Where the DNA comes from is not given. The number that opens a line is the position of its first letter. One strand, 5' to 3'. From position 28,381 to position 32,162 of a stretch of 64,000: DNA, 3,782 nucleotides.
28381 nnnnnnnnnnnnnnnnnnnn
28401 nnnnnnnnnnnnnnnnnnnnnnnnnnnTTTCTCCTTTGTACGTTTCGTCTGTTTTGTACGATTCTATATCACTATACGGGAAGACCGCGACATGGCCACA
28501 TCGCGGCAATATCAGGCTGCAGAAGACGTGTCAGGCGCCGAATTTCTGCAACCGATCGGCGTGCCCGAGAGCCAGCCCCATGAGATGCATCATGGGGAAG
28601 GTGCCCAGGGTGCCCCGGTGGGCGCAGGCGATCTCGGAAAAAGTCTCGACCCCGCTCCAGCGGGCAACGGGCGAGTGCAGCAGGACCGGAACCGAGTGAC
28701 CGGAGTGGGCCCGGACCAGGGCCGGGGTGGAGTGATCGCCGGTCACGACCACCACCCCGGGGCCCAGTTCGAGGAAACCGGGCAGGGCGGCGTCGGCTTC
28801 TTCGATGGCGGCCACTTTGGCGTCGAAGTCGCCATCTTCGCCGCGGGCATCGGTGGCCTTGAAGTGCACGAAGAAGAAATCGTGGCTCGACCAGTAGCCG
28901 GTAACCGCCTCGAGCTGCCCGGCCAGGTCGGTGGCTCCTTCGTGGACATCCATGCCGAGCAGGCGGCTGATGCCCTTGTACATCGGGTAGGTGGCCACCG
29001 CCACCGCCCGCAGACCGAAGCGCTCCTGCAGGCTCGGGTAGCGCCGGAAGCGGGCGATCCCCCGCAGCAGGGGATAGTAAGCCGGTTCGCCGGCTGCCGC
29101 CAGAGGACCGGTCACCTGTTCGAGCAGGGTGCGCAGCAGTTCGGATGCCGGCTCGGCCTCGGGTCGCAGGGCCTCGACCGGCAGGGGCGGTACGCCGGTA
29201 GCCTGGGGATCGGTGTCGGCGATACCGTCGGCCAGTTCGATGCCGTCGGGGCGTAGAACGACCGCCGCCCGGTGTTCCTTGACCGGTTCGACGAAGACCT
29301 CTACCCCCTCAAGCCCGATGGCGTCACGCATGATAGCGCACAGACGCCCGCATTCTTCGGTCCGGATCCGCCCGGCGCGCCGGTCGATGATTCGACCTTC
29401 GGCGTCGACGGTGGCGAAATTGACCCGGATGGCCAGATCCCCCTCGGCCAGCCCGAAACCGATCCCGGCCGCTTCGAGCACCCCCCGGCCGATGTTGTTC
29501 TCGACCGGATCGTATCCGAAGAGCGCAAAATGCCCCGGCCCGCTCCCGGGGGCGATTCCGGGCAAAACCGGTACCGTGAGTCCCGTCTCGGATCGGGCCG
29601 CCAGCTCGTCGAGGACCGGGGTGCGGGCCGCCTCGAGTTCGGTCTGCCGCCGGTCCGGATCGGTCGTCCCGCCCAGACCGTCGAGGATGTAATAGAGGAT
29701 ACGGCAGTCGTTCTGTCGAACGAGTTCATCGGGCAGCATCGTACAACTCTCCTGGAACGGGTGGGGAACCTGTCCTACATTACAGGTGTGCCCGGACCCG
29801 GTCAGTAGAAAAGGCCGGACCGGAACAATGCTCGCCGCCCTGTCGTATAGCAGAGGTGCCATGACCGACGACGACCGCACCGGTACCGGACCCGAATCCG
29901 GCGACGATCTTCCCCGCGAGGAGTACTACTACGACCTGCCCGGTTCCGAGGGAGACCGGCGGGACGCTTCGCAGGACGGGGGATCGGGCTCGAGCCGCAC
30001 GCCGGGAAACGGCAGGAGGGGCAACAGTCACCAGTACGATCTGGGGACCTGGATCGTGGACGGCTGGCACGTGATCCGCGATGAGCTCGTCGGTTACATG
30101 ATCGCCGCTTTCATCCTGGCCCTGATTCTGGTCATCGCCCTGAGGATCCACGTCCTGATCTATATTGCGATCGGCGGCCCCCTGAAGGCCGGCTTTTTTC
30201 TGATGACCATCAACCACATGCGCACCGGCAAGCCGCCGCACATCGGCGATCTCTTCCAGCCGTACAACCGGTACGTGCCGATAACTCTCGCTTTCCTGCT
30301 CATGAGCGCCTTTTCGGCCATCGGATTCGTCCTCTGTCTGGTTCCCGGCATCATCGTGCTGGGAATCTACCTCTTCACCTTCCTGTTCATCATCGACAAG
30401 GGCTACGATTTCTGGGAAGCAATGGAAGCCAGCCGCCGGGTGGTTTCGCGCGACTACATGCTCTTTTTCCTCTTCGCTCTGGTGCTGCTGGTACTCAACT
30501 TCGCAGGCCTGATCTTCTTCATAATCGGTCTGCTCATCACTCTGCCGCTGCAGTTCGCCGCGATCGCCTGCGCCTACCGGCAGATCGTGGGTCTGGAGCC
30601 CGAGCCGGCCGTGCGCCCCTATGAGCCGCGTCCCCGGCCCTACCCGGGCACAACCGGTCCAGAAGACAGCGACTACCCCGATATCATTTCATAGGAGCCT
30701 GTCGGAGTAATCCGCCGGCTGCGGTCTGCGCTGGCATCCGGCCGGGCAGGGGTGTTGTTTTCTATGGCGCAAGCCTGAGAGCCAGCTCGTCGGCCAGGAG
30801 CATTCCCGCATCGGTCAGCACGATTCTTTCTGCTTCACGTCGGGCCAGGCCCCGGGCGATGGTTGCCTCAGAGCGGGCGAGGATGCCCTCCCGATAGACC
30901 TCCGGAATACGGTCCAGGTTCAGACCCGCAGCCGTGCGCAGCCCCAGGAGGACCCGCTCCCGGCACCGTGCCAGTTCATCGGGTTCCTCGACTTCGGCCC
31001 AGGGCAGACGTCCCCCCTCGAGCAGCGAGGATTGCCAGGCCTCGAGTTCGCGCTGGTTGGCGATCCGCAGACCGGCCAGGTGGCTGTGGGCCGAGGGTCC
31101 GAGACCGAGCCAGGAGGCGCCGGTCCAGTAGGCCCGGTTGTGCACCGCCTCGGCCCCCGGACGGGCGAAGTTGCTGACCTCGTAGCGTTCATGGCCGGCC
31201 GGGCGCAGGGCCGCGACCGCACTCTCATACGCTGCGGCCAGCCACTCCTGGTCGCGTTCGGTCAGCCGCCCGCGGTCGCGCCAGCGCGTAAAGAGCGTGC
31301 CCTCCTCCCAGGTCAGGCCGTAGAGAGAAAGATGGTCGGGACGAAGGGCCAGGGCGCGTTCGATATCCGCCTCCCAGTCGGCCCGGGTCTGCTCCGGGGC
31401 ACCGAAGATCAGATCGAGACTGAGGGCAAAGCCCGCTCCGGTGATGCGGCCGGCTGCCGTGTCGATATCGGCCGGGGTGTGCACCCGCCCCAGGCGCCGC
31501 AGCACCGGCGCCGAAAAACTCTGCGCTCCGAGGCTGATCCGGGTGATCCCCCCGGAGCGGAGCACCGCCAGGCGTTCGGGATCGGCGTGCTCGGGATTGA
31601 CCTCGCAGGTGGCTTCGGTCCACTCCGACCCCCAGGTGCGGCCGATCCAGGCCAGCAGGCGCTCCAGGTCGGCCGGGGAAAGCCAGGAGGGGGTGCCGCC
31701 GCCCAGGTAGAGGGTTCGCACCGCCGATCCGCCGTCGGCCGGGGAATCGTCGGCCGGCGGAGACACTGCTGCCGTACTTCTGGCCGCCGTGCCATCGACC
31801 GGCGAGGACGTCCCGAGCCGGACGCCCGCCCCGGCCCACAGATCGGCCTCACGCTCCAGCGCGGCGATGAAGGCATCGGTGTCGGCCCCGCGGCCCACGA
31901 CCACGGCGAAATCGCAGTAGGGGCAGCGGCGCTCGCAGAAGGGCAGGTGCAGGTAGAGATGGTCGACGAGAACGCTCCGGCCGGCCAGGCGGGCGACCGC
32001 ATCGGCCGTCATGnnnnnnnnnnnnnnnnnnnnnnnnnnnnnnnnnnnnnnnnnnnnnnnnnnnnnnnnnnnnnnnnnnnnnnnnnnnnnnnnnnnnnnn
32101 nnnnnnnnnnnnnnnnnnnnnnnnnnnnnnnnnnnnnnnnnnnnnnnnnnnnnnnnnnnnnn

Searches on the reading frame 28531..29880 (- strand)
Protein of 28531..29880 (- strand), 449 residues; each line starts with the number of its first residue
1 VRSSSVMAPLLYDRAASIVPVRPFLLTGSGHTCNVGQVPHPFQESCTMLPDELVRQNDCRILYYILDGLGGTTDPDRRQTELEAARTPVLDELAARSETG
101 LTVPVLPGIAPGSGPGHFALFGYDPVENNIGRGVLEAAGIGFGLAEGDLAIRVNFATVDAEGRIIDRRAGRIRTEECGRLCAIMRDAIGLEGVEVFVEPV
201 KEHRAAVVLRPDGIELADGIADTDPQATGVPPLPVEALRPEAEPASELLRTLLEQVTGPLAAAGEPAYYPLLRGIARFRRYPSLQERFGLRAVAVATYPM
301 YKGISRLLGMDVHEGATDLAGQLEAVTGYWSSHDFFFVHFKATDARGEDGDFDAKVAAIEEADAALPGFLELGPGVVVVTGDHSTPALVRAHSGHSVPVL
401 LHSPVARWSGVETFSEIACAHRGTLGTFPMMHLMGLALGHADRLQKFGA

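Call 83: search_protein_families(library=pfam, proteins=[window:28531-29880:-], max_evalue=0.00001)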
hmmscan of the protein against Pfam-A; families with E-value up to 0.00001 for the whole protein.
window:28531-29880:- (449 aa): 2 families
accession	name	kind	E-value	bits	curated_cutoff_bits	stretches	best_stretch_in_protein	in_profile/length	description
PF10143.14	PhosphMutase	-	8.4e-44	149.9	21.5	1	94-259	1-163/170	2,3-bisphosphoglycerate-independent phosphoglycerate mutase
PF01676.23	Metalloenzyme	-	5.4e-33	115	24.3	1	61-436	3-248/252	Metalloenzyme superfamily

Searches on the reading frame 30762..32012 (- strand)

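Call 84: search_protein_families(library=pfam, proteins=[window:30762-32012:-], max_evalue=0.00001)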
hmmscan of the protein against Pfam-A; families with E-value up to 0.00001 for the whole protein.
window:30762-32012:- (416 aa): 1 family
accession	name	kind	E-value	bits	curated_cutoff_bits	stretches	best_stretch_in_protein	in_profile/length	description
PF04055.27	Radical_SAM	-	1.8e-16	61.2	29.5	1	98-219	46-165/166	Radical SAM superfamily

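Call 85: search_protein_families(library=ncbifam, proteins=[window:30762-32012:-], max_evalue=0.00001)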
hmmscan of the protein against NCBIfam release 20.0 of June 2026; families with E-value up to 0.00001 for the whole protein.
window:30762-32012:- (416 aa): 18 families
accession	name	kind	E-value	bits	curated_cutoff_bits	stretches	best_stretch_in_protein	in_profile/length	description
TIGR00539.1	hemN_rel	equivalog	3.7e-64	217.1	205.4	2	97-385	51-339/361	radical SAM family heme chaperone HemW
NF005133.0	PRK06582.1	equivalog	9.2e-49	166.5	597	1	97-371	62-341/390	coproporphyrinogen III oxidase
NF006067.1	PRK08208.1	equivalog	1.2e-48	166.1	380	1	18-414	37-414/427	STM4012 family radical SAM protein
TIGR04107.1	rSAM_HutW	equivalog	1.4e-44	152.6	400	1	90-410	85-410/419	heme anaerobic degradation radical SAM methyltransferase ChuW/HutW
NF004567.0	PRK05904.1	equivalog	1.2e-34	120.1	355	1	99-328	58-283/353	coproporphyrinogen III oxidase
TIGR03994.1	rSAM_HemZ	equivalog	2.5e-30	105.9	321.4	1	95-277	135-318/401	coproporphyrinogen dehydrogenase HemZ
TIGR00538.1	hemN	equivalog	1.8e-28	99.6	324.95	1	96-288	101-294/454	oxygen-independent coproporphyrinogen III oxidase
NF006385.0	PRK08629.1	equivalog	1.1e-25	90.3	355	1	96-332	100-329/439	coproporphyrinogen III oxidase family protein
NF006064.0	PRK08207.2-2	equivalog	1.7e-25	89.9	504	1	97-242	200-347/465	coproporphyrinogen III oxidase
TIGR04419.1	no_iron_rSAM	equivalog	2.7e-20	73.2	300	1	96-321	40-266/378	HemN-related non-iron pseudo-SAM protein PsgB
NF006066.0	PRK08207.2-5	equivalog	2.6e-19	69.2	1117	1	94-278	242-425/518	coproporphyrinogen III oxidase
NF006061.0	PRK08207.1-4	equivalog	2.7e-18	66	702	1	97-255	228-390/501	coproporphyrinogen III oxidase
NF006060.0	PRK08207.1-3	equivalog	3.4e-15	55.8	653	1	98-266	205-378/477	coproporphyrinogen III oxidase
TIGR04013.1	B12_SAM_MJ_1487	hypoth_equivalog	2e-12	46.6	251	1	136-219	245-329/382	TIGR04013 family B12-binding domain/radical SAM domain-containing protein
NF006062.0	PRK08207.1-5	equivalog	1.2e-11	44.2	1007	1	98-270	204-381/476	coproporphyrinogen III oxidase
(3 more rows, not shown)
